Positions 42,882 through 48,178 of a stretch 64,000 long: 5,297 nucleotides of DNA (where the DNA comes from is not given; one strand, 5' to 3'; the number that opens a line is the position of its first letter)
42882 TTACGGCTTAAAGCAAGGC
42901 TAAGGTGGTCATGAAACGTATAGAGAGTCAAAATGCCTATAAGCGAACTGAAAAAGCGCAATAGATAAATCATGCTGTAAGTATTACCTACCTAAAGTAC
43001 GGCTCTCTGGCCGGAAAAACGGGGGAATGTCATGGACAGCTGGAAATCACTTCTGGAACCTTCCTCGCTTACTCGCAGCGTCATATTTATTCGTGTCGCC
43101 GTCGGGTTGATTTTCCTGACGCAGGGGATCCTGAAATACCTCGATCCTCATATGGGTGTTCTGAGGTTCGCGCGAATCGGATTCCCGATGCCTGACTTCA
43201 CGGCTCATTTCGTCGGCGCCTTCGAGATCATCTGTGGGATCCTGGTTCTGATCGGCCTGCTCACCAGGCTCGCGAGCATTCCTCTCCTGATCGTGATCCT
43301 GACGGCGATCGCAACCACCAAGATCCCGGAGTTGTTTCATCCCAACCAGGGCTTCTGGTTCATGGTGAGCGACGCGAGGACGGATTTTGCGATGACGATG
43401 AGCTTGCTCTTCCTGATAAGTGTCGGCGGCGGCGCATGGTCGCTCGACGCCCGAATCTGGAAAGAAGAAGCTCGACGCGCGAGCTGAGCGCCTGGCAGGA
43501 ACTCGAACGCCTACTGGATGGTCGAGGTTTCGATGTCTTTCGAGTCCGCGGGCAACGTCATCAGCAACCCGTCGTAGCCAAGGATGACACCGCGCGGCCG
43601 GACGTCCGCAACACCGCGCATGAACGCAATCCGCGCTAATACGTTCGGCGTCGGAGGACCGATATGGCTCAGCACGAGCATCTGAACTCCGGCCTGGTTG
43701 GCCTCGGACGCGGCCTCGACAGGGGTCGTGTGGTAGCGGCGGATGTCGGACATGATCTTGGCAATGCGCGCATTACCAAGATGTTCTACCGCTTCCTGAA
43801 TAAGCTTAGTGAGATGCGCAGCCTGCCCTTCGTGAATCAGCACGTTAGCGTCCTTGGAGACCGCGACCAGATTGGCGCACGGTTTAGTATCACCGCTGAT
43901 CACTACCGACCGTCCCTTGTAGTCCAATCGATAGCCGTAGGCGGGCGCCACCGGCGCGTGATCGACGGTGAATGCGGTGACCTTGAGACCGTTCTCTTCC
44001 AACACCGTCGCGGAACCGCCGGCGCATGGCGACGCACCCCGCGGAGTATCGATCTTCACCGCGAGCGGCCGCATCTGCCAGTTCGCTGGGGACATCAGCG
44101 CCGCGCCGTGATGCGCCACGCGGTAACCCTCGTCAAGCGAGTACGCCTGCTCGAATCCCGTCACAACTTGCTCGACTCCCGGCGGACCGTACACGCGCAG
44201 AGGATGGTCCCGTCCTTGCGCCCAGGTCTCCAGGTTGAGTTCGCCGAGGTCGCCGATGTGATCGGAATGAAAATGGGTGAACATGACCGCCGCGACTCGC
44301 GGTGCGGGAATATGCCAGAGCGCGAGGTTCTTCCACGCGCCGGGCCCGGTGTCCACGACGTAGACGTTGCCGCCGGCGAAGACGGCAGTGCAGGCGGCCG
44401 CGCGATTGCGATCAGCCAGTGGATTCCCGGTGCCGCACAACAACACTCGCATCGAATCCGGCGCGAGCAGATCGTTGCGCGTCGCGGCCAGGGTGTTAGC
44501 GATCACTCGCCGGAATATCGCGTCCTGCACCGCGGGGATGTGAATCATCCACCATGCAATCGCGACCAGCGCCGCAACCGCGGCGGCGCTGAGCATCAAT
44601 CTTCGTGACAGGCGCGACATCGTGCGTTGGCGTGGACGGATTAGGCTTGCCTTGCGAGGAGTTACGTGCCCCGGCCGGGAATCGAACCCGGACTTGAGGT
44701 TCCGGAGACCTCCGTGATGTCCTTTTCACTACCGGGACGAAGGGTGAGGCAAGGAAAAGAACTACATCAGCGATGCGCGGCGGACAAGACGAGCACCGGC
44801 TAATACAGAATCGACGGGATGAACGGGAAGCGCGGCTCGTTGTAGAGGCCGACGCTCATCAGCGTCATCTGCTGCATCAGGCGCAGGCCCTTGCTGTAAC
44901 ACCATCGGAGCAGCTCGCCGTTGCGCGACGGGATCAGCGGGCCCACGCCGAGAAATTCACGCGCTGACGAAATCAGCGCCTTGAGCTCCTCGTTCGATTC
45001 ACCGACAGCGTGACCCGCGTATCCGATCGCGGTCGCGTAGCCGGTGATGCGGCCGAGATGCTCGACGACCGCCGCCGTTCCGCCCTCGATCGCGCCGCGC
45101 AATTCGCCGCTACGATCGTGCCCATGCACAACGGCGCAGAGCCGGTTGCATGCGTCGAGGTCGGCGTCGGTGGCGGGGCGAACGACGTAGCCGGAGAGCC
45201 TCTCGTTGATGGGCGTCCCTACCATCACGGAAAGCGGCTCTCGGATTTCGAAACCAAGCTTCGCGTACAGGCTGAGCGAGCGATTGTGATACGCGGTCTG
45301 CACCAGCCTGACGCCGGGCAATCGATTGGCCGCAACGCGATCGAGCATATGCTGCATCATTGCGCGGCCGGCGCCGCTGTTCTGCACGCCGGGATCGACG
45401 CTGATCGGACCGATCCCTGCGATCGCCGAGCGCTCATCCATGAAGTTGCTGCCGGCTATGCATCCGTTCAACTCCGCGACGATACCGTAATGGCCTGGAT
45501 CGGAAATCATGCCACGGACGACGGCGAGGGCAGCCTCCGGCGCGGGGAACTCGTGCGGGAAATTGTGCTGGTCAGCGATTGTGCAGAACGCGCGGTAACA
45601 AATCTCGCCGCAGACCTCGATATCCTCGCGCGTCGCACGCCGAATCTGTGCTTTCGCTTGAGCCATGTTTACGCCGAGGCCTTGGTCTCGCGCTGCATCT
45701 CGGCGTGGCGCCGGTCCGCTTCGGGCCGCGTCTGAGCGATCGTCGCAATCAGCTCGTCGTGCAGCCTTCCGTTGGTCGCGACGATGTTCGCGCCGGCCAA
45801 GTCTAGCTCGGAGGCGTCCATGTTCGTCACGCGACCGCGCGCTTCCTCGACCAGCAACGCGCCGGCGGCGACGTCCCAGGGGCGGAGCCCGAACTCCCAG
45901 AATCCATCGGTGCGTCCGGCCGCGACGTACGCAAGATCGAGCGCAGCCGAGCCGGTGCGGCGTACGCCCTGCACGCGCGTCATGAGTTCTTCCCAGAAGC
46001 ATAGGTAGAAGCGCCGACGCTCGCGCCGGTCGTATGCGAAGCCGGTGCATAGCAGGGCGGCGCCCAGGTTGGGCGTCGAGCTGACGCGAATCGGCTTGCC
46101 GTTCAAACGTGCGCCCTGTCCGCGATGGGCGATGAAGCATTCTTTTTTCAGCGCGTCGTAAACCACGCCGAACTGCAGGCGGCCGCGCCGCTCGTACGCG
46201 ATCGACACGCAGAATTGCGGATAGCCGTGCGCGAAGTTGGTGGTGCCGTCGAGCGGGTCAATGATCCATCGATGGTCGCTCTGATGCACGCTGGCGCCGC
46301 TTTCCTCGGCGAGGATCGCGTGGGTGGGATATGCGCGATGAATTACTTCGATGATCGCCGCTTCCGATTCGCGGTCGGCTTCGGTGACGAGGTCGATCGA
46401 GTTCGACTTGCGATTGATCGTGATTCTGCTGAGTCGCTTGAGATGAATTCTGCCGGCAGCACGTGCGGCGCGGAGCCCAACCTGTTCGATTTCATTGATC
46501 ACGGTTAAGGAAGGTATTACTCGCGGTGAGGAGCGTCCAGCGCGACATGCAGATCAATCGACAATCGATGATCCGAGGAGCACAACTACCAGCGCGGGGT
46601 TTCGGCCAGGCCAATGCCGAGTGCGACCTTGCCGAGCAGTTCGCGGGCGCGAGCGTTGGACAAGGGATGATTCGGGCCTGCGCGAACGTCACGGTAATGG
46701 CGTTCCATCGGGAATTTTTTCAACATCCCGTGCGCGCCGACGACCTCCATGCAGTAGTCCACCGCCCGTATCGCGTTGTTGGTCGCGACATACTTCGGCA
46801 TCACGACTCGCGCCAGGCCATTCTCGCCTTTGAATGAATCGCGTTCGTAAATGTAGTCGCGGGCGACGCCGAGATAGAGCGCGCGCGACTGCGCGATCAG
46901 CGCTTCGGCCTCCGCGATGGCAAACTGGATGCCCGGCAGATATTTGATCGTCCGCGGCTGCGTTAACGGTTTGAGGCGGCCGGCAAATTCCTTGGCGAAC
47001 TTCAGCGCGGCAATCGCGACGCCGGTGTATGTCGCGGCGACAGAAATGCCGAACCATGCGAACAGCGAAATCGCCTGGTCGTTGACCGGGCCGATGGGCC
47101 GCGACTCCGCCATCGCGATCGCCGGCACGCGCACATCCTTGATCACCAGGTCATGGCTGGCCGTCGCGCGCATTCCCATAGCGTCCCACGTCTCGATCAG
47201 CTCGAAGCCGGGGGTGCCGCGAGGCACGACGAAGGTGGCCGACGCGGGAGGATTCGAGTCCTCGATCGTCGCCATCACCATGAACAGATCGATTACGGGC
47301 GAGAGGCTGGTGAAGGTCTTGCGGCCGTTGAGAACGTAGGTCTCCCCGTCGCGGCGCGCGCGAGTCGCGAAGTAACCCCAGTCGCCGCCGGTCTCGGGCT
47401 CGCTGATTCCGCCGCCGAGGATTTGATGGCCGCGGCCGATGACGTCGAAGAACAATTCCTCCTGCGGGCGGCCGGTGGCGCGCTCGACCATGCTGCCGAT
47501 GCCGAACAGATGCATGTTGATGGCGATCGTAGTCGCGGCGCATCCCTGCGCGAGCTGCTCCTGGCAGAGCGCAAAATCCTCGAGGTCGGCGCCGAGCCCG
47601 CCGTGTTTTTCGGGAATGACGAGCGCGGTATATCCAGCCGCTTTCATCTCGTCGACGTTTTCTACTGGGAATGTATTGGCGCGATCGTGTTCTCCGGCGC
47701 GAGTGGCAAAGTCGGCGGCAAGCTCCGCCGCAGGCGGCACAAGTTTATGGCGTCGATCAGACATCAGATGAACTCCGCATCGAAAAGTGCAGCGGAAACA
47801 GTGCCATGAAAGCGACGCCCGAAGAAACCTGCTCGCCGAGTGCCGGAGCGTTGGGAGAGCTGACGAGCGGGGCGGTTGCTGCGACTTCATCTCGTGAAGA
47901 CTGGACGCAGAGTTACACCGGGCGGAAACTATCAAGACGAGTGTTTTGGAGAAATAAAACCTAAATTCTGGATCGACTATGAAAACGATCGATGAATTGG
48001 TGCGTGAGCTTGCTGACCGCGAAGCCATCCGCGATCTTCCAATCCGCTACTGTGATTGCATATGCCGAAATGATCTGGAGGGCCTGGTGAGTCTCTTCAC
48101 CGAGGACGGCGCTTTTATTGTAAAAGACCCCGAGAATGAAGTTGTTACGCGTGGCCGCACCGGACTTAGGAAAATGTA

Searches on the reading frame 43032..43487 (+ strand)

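Call 15: search_protein_families(library=pfam, proteins=[window:43032-43487:+], max_evalue=0.00001)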
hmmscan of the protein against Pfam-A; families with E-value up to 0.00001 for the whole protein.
window:43032-43487:+ (151 aa): 3 families
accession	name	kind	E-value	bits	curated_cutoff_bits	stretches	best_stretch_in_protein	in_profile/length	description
PF07681.17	DoxX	-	1.2e-15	58.3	23.6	1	18-96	3-83/85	DoxX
PF04173.18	DoxD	-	6.9e-06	26.5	22.7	0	61-89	71-99/167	TQO small subunit DoxD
PF07291.16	MauE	-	8.6e-06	26.5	27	1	17-92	5-83/128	Methylamine utilisation protein MauE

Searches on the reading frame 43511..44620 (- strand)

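Call 15: search_protein_families(library=pfam, proteins=[window:43511-44620:-], max_evalue=0.00001)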
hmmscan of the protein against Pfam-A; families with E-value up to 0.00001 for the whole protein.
window:43511-44620:- (369 aa): 2 families
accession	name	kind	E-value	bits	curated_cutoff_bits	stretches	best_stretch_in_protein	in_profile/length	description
PF12706.13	Lactamase_B_2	-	2.3e-18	67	27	1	88-320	4-200/200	Beta-lactamase superfamily domain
PF00753.33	Lactamase_B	-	4e-12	46.9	22.7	1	75-247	6-152/196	Metallo-beta-lactamase superfamily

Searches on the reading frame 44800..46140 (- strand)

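Call 15: search_protein_families(library=pfam, proteins=[window:44800-46140:-], max_evalue=0.00001)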
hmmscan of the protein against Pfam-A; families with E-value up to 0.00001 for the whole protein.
window:44800-46140:- (446 aa): 2 families
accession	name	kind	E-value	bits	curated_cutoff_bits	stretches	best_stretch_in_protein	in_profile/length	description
PF00583.31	Acetyltransf_1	-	4.7e-10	40.2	20.7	1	194-297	10-116/116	Acetyltransferase (GNAT) family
PF13508.13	Acetyltransf_7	-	2.7e-09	37.7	27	1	220-298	6-83/84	Acetyltransferase (GNAT) domain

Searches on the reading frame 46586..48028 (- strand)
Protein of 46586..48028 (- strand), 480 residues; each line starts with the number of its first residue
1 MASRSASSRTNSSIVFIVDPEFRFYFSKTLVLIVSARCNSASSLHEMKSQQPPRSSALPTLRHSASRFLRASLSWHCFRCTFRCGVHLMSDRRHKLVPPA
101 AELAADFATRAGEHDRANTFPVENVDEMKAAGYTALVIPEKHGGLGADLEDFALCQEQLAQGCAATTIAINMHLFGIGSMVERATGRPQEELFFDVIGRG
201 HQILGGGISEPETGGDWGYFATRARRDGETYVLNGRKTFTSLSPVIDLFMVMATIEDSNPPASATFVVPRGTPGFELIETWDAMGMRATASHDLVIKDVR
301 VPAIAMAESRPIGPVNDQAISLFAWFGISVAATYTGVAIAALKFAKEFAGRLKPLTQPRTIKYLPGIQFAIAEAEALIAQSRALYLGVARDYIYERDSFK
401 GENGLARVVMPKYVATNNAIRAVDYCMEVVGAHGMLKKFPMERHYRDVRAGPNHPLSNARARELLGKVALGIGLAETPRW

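Call 15: search_protein_families(library=pfam, proteins=[window:46586-48028:-], max_evalue=0.00001)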
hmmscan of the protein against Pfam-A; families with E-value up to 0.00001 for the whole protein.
window:46586-48028:- (480 aa): 4 families
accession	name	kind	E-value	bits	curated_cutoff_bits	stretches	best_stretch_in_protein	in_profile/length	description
PF02770.24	Acyl-CoA_dh_M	-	5.6e-19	68.6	33.3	1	207-299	3-97/97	Acyl-CoA dehydrogenase, middle domain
PF08028.16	Acyl-CoA_dh_2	-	1.4e-15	58.2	22.7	1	329-455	2-130/134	Acyl-CoA dehydrogenase, C-terminal domain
PF00441.29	Acyl-CoA_dh_1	-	1.1e-13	52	22.4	1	319-450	7-130/150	Acyl-CoA dehydrogenase, C-terminal domain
PF02771.21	Acyl-CoA_dh_N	-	3.4e-12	47.2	22.9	1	105-182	17-94/113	Acyl-CoA dehydrogenase, N-terminal domain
